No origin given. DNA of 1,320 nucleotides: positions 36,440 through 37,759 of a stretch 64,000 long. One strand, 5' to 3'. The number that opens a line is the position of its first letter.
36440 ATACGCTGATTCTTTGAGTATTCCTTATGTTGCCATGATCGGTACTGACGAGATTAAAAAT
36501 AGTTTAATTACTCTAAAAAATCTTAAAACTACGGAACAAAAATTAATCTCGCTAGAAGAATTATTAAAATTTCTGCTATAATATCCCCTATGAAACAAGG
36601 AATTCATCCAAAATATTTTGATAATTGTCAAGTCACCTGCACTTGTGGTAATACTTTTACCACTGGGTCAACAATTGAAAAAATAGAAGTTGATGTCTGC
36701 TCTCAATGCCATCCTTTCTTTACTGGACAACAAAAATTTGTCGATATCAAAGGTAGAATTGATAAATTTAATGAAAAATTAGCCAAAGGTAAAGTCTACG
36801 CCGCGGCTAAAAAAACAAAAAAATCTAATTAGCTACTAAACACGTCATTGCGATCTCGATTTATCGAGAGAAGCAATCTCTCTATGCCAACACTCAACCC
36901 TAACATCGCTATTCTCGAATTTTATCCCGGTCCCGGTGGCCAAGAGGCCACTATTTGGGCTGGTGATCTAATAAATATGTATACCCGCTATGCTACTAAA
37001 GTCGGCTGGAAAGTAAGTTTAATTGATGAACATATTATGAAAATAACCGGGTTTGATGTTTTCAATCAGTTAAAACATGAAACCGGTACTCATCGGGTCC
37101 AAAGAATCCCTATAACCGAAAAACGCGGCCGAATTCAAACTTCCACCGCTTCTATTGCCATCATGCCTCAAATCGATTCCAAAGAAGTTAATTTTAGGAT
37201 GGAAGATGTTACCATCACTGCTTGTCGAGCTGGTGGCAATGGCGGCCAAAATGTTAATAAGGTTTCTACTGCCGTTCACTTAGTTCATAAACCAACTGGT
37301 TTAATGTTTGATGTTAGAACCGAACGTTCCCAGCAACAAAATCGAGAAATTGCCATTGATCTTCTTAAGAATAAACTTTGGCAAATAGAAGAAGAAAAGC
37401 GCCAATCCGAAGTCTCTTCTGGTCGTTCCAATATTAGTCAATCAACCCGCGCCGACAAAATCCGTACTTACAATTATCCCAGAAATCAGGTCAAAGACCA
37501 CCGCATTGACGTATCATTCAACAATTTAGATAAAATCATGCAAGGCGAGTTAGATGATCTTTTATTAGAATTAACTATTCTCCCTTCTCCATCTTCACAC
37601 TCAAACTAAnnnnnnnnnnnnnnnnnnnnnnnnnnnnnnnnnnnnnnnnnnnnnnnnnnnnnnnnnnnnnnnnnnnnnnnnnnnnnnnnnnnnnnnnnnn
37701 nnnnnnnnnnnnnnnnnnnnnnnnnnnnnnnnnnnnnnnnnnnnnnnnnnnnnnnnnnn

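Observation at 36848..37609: Release factor lacking domain 1, encoded immediately after rpmE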

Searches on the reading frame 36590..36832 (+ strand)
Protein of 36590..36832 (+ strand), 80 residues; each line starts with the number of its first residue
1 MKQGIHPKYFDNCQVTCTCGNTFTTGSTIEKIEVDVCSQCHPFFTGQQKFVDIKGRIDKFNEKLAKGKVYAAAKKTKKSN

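Call 3: search_protein_families(library=pfam, proteins=[window:36590-36832:+], max_evalue=0.01)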
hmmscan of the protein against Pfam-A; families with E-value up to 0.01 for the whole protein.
window:36590-36832:+ (80 aa): 1 family
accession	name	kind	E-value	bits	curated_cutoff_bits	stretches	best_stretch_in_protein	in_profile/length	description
PF01197.23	Ribosomal_L31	-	2.8e-30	104.8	27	1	1-64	1-64/65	Ribosomal protein L31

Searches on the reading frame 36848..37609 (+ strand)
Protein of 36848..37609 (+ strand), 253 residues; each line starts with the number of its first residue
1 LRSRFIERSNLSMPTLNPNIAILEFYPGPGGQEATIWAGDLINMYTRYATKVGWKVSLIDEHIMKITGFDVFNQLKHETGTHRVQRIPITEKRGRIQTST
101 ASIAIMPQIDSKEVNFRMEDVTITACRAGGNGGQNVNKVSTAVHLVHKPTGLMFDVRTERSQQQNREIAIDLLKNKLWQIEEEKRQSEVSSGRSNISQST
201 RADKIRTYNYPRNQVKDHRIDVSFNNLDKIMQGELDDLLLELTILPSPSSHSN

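Call 3: search_protein_families(library=pfam, proteins=[window:36848-37609:+], max_evalue=0.01)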
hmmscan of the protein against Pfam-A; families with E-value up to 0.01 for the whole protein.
window:36848-37609:+ (253 aa): 3 families
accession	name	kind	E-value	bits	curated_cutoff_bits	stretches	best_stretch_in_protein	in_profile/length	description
PF00472.26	RF-1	-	7.1e-32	110.2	35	1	112-219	3-116/116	RF-1 domain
PF03462.23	PCRF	-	9.2e-29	101.1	24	1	19-103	100-194/194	PCRF domain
PF17757.6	UvrB_inter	-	0.0084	16.6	22.9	0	38-79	38-79/91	UvrB interaction domain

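Call 4: search_protein_families(library=ncbifam, proteins=[window:36848-37609:+], max_evalue=0.01)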
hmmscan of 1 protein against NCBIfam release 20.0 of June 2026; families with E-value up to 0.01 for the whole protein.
window:36848-37609:+ (253 aa): 5 families
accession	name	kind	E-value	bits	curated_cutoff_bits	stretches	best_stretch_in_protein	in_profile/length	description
NF001859.2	PRK00591.1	equivalog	3.9e-82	276.1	400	1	21-242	106-338/347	peptide chain release factor 1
TIGR00019.1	prfA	equivalog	6.1e-82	275.4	423.25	1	21-241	114-345/361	peptide chain release factor 1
TIGR00020.2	prfB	exception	9.7e-58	195.9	370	1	18-239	115-348/353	peptide chain release factor 2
TIGR03072.1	release_prfH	equivalog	3.7e-18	65.8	166.65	1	111-210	98-197/200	peptide chain release factor H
NF006718.0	PRK09256.1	equivalog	1.8e-11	43.9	100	1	112-147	8-43/140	alternative ribosome rescue aminoacyl-tRNA hydrolase ArfB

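Call 6: search_solved_structures(query=window:36884-37606:+, show_alignments=2)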
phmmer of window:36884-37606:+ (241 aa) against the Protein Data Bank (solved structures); distinct sequences matched with E-value up to 0.001: 51.
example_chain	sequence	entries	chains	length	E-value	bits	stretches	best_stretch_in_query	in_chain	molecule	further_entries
1rq0_A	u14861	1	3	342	2.6e-62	213.6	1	8-230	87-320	Peptide chain release factor 1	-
2fvo_A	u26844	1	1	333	2.7e-62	213.6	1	8-230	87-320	Peptide chain release factor 1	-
1zbt_A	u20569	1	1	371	3.6e-55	190.2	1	7-230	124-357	Peptide chain release factor 1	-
6orl_A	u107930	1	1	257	1.6e-51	178.4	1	9-229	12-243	Peptide chain release factor 1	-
6osk_A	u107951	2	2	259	1.6e-51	178.3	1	9-229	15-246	Peptide chain release factor 1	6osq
5o2r_v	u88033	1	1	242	2.4e-51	177.8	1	9-229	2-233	Peptide chain release factor RF1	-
5j30_QY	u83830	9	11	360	4.3e-51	176.9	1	9-229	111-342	Peptide chain release factor 1 | Peptide chain release factor RF1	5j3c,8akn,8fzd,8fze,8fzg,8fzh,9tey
6dnc_MA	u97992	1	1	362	4.3e-51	176.9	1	9-229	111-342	Peptide chain release factor 1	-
5j4d_JA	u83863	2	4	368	4.6e-51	176.8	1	9-229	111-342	Peptide chain release factor 1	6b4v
2b3t_B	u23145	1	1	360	5.6e-51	176.6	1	9-229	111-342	Peptide chain release factor 1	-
6gxn_v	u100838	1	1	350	7.8e-51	176.1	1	9-229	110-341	Peptide chain release factor RF1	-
7m5d_A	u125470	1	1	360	8.1e-51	176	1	9-229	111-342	Peptide chain release factor 1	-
4v4r_AY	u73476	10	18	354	9.8e-51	175.7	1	7-228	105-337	Peptide chain release factor 1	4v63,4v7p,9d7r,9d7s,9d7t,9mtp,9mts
6gwt_v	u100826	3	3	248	2e-50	174.8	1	9-229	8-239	Peptide chain release factor RF1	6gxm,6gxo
9mtr_1w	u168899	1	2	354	4.9e-50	173.5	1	7-228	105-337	Peptide chain release factor 1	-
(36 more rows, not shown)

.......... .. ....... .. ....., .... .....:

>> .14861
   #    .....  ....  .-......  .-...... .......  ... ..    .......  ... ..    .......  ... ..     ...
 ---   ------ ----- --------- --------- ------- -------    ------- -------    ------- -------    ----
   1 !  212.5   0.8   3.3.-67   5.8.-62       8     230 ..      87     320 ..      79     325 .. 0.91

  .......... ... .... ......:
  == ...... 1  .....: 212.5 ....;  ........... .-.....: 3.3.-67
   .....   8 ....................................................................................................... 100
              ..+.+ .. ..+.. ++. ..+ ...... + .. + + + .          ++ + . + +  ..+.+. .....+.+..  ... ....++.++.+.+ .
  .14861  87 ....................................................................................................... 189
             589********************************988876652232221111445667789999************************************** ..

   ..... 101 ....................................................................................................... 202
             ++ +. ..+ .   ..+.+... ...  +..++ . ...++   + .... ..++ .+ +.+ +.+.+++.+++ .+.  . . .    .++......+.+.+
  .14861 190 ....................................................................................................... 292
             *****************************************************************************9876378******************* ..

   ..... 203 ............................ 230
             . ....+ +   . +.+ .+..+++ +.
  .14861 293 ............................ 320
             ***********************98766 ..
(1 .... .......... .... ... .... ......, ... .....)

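Call 7: find_homologous_proteins(query=window:36884-37606:+)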
Query window:36884-37606:+ (241 aa): 6454 proteins with E <= 0.001 among 8000 candidates; the best 120 are listed.
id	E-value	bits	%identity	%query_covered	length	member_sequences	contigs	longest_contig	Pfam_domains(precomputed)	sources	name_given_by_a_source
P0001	5.6e-157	538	100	100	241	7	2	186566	PF03462.24,PF00472.27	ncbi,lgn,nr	ncbi:MAG: peptide chain release factor-like protein [Candidatus Shapirobacteria bacterium]|nr:peptid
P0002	1.7e-133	461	88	97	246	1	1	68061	PF03462.24,PF00472.27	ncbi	-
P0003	6.0e-133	459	86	92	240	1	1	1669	PF03462.24,PF00472.27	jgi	jgi:peptide chain release factor 1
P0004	8.3e-133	459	86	92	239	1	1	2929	PF03462.24,PF00472.27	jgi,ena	-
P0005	9.5e-133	459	83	100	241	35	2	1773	PF03462.24,PF00472.27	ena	-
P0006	1.1e-131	455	84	98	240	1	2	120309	PF03462.24,PF00472.27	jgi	jgi:peptide chain release factor 1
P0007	2.1e-131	454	86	97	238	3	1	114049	PF03462.24,PF00472.27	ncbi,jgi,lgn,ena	ncbi:MAG: peptide chain release factor-like protein [Candidatus Shapirobacteria bacterium]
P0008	5.4e-131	453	83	98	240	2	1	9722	PF03462.24,PF00472.27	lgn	-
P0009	6.4e-131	453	82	99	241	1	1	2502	PF03462.24,PF00472.27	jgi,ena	-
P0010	4.0e-130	450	83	99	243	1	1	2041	PF03462.24,PF00472.27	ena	-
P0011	4.8e-130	450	84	97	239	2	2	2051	PF03462.24,PF00472.27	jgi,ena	-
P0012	6.3e-130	450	82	98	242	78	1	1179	PF03462.24,PF00472.27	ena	-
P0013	9.0e-130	449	84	97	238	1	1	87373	PF03462.24,PF00472.27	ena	-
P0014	1.7e-129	448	85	97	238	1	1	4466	PF03462.24,PF00472.27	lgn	-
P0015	1.7e-129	448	84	97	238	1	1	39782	PF03462.24,PF00472.27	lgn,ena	-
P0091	1.6e-103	363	69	88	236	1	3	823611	PF03462.24,PF00472.27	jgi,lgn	jgi:peptide chain release factor 1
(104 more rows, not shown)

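Call 11: find_encoding_contigs(protein=P0001, flank=10000, max_places=4)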
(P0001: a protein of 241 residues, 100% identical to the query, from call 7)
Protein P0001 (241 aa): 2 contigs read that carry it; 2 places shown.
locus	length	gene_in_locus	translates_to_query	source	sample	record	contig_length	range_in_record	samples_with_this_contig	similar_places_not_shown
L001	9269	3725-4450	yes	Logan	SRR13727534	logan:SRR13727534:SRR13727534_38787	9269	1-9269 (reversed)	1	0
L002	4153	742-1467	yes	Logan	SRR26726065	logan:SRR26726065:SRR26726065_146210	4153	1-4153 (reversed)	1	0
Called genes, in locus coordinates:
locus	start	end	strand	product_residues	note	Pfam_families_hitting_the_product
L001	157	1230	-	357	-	PF02661:Fic, PF12802:MarR_2 (weak), PF01978:TrmB (weak)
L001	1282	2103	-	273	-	PF01263:Aldose_epim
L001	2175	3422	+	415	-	PF00152:tRNA-synt_2 (faint), PF13393:tRNA-synt_His, PF00587:tRNA-synt_2b, PF03129:HGTP_anticodon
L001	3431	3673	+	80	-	PF01197:Ribosomal_L31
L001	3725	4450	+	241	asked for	PF03462:PCRF, PF00472:RF-1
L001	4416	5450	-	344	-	PF00089:Trypsin, PF13365:Trypsin_2, PF00595:PDZ, PF13180:PDZ_2, PF17820:PDZ_6 (weak)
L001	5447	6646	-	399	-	PF22694:CtpB_N-like, PF13180:PDZ_2 (weak), PF03572:Peptidase_S41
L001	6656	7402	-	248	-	-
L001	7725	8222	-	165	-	PF00436:SSB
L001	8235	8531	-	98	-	PF01250:Ribosomal_S6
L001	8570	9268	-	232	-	?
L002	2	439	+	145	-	?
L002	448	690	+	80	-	PF01197:Ribosomal_L31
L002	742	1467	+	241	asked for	PF03462:PCRF, PF00472:RF-1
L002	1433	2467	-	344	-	PF00089:Trypsin, PF13365:Trypsin_2, PF00595:PDZ, PF13180:PDZ_2, PF17820:PDZ_6 (weak)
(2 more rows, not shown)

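Call 16: find_encoding_contigs(protein=P0091, flank=10000, max_places=2)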
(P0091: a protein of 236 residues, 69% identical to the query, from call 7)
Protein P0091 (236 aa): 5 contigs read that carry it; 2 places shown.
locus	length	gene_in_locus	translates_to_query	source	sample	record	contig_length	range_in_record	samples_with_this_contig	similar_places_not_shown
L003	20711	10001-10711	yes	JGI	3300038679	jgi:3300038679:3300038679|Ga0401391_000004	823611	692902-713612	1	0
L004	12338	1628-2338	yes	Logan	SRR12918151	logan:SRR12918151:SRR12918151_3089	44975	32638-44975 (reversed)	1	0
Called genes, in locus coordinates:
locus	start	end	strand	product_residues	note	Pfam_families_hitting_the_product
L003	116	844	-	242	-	PF18900:DUF5656 (weak)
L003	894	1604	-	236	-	PF20772:TACO1_YebC_N, PF01709:Transcrip_reg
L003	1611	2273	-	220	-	-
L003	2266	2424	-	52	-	-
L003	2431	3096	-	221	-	PF00849:PseudoU_synth_2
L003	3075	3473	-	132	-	PF01252:Peptidase_A8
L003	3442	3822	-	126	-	PF01258:zf-dskA_traR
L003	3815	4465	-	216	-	-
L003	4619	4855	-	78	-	-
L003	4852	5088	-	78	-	-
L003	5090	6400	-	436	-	PF00772:DnaB, PF03796:DnaB_C, PF06745:ATPase (weak), PF13481:AAA_25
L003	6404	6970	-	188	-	PF13483:Lactamase_B_3 (weak)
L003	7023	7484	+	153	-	PF09136:Glucodextran_B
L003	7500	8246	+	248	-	PF18914:DUF5666 (faint)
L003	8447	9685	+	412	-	PF13393:tRNA-synt_His, PF00587:tRNA-synt_2b (weak), PF03129:HGTP_anticodon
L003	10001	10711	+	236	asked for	PF03462:PCRF, PF00472:RF-1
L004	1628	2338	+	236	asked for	PF03462:PCRF, PF00472:RF-1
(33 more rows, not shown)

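Call 17: find_related_loci(query=window:36884-37606:+, collection=genome_contigs, flank=10000)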
Query window:36884-37606:+ (241 aa) in genome_contigs; peptide patterns used: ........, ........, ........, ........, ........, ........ (x = any residue, [..] = any of these).
159 stretches matched a pattern; 80 encode a relative of the query (tblastn E <= 1e-3); 80 distinct loci.
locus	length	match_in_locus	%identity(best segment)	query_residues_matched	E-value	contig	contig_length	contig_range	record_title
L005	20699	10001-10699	88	1-233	5e-142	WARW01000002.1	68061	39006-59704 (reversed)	MAG: Patescibacteria group bacterium isolate AMAZON02 genome_2, whole genome shotgun sequence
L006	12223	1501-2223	83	1-241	8e-142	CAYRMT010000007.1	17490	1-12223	MAG TPA_asm: uncultured Gammaproteobacteria bacterium isolate SRP192927_co2_434 genome assembly, contig: NODE_5236_lengt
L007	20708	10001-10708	86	1-236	7e-141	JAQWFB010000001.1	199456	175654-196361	MAG: Candidatus Shapirobacteria bacterium isolate STF2_89 NODE_37_length_199456_cov_20.182848_Sandtown_F2, whole genome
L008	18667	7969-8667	85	1-233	8e-141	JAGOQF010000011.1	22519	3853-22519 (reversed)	Candidatus Shapirobacteria bacterium isolate Go_SlDig_bin_387 Go_SlDig_6438_length_22519_cov_8.165014, whole genome shot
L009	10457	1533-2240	83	1-236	3e-140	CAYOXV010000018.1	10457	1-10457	MAG TPA_asm: uncultured Gammaproteobacteria bacterium isolate binchicken_co173_477 genome assembly, contig: NODE_21446_l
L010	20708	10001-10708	85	1-236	3e-140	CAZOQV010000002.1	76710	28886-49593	MAG TPA_asm: uncultured Gammaproteobacteria bacterium isolate SRP192927_co2_309 genome assembly, contig: NODE_227_length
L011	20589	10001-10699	85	1-233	4e-140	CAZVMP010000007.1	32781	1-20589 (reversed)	MAG TPA_asm: uncultured Gammaproteobacteria bacterium isolate binchicken_co45_820 genome assembly, contig: NODE_1957_len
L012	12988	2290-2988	86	1-233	1e-139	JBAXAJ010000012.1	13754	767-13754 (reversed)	MAG: Candidatus Shapirobacteria bacterium isolate ELA138 MAG138_12, whole genome shotgun sequence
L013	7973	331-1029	85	1-233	2e-139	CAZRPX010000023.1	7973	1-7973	MAG TPA_asm: uncultured Gammaproteobacteria bacterium isolate SRP263991_co4_303 genome assembly, contig: NODE_14899_leng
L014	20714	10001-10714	84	1-238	2e-139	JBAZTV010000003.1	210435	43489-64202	MAG: Candidatus Shapirobacteria bacterium isolate SO_2017_GW1_211 NODE_488_length_210435_cov_5.741094_OW334_2017, whole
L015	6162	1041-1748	83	1-236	2e-138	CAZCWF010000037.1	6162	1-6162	MAG TPA_asm: uncultured Gammaproteobacteria bacterium isolate SRP294416_co3_810 genome assembly, contig: NODE_30780_leng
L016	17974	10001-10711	83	1-237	3e-138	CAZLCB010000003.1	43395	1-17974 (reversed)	MAG TPA_asm: uncultured Gammaproteobacteria bacterium isolate SRP239243_co1_273 genome assembly, contig: NODE_1071_lengt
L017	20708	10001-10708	81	1-236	3e-137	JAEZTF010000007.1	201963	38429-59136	MAG: Candidatus Parcubacteria bacterium isolate OH_PDB_36 k127_810633, whole genome shotgun sequence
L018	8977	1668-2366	83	1-233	3e-137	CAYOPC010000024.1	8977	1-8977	MAG TPA_asm: uncultured Gammaproteobacteria bacterium isolate SRP294416_co3_77 genome assembly, contig: NODE_16744_lengt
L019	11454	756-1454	82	1-233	6e-137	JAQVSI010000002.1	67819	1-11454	MAG: Candidatus Shapirobacteria bacterium isolate STF1_270 NODE_727_length_67819_cov_4.712861_Sandtown_F1, whole genome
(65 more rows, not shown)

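Call 19: search_protein_representatives(protein=window:36884-37606:+)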
Query: 241 residues. Proteins with E-value up to 0.001 (for the whole library): 14939; up to 1e-10: 6722; up to 1e-30: 1148. The best 150 are listed.
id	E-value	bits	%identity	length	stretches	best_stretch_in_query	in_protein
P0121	9.5e-79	280.5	45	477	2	49-230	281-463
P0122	2.5e-74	266.1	53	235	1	1-225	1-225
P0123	5.0e-73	261.8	53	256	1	7-227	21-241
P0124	2.0e-69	250.0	52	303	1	9-230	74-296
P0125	2.6e-69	249.7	39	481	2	8-201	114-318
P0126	4.9e-68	245.5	49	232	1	5-229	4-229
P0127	1.9e-61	223.9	50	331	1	9-230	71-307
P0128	1.4e-60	221.1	48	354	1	8-235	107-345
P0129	1.6e-56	207.8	46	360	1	7-228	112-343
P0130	6.5e-56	205.8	50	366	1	9-227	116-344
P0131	9.0e-56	205.4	47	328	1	6-227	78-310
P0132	1.9e-55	204.3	46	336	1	9-227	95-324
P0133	2.6e-55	203.9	44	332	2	57-229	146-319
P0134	7.3e-55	202.4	45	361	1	9-229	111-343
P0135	7.3e-55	202.4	47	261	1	8-227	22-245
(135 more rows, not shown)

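Call 39: predict_structure(alignment_id=A1)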
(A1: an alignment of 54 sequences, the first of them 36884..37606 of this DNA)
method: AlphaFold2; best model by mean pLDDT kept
length: 241 residues; sequences in the alignment: 54
mean_pLDDT: 78.9   pTM: 0.64
mean pLDDT of the five models: 78.9, 76.8, 76.6, 73.8, 69.8
residues with pLDDT >= 90: 48; 70-90: 140; 50-70: 41; < 50: 12
segments of 3 or more residues with pLDDT < 50: 185-187, 234-241
pLDDT, mean of each block of 10 residues (from residue 1): 77 87 92 92 89 90 87 87 87 76 74 65 60 84 82 84 80 65 52 88 87 89 82 46 32
secondary structure, 60 per line:
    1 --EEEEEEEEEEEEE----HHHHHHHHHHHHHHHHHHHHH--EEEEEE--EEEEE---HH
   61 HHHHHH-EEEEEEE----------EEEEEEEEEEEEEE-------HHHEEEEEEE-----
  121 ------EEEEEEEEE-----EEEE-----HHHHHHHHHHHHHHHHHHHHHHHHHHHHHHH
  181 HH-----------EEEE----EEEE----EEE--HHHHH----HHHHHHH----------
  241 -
elements in order: E3-15 H20-40 E43-48 E51-55 H59-66 E68-74 E85-98 E109-115 E127-135 E141-144 H150-182 E194-197 E202-205 E210-212 H215-219 H224-230

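Call 43: fold_search(model_id=the predicted structure, library=pdb)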
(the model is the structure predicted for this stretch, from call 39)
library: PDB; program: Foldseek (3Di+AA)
matches with E <= 10: 788; with E <= 0.001: 55
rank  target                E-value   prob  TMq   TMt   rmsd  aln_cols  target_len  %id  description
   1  9mtr_2w               6.3e-24  1.00  0.69  0.66   5.1       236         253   36  Crystal structure of the wild-type Thermus thermophilus 70S ribosome in complex with mRNA, A-site GGS-mutant Release  (released 2025-06-18)
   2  9mtq_2w               2.7e-23  1.00  0.68  0.66   5.1       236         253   36  Crystal structure of the wild-type Thermus thermophilus 70S ribosome in complex with mRNA, A-site GGD-mutant Release  (released 2025-06-18)
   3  9mtq_1w               3.6e-23  1.00  0.68  0.66   5.2       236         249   36  Crystal structure of the wild-type Thermus thermophilus 70S ribosome in complex with mRNA, A-site GGD-mutant Release  (released 2025-06-18)
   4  8akn_W                5.8e-23  1.00  0.69  0.49   4.9       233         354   40  Cryo-EM structure of the proline-rich antimicrobial peptide drosocin bound to the terminating ribosome (released 2023-03-08)
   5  9d7r_2w               1.1e-22  1.00  0.68  0.65   5.2       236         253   36  Crystal structure of the wild-type Thermus thermophilus 70S ribosome in complex with Fva1 antimicrobial peptide, mRNA (released 2024-11-13)
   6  7m5d_A                2.3e-22  1.00  0.69  0.49   5.0       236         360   39  Cryo-EM structure of a non-rotated E.coli 70S ribosome in complex with RF3-GTP, RF1 and P-tRNA (state I) (released 2022-10-19)
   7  5j30_XY               2.8e-22  1.00  0.67  0.64   6.1       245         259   38  Thermus thermophilus 70S termination complex containing E. coli RF1 (released 2016-10-12)
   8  4v63_AX               2.9e-22  1.00  0.68  0.49   5.5       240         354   36  Structural basis for translation termination on the 70S ribosome. (released 2014-07-09)
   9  8fzd_w                3.5e-22  1.00  0.68  0.50   5.1       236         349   39  Cryo-EM structure of an E. coli non-rotated ribosome termination complex bound with apoRF3, RF1, P- and E-site tRNAPhe (released 2024-07-17)
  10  9mtr_1w               3.5e-22  1.00  0.68  0.66   5.2       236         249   36  Crystal structure of the wild-type Thermus thermophilus 70S ribosome in complex with mRNA, A-site GGS-mutant Release  (released 2025-06-18)
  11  5j4d_JA               4.5e-22  1.00  0.68  0.64   5.1       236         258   40  E. coli release factor 1 bound to the 70S ribosome in response to a pseudouridylated stop codon (released 2016-05-18)
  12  6dnc_MA               6.0e-22  1.00  0.68  0.50   5.1       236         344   39  E.coli RF1 bound to E.coli 70S ribosome in response to UAU sense A-site codon (released 2018-07-04)
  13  9d7r_1w               8.6e-22  1.00  0.67  0.66   5.3       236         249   36  Crystal structure of the wild-type Thermus thermophilus 70S ribosome in complex with Fva1 antimicrobial peptide, mRNA (released 2024-11-13)
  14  6bok_GD               1.6e-21  1.00  0.64  0.61   5.5       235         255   40  E. coli release factor 1 (containing deletion 302-304) bound to the 70S ribosome (released 2018-05-23)
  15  5j30_QY               2.3e-21  1.00  0.67  0.64   6.2       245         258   38  Thermus thermophilus 70S termination complex containing E. coli RF1 (released 2016-10-12)
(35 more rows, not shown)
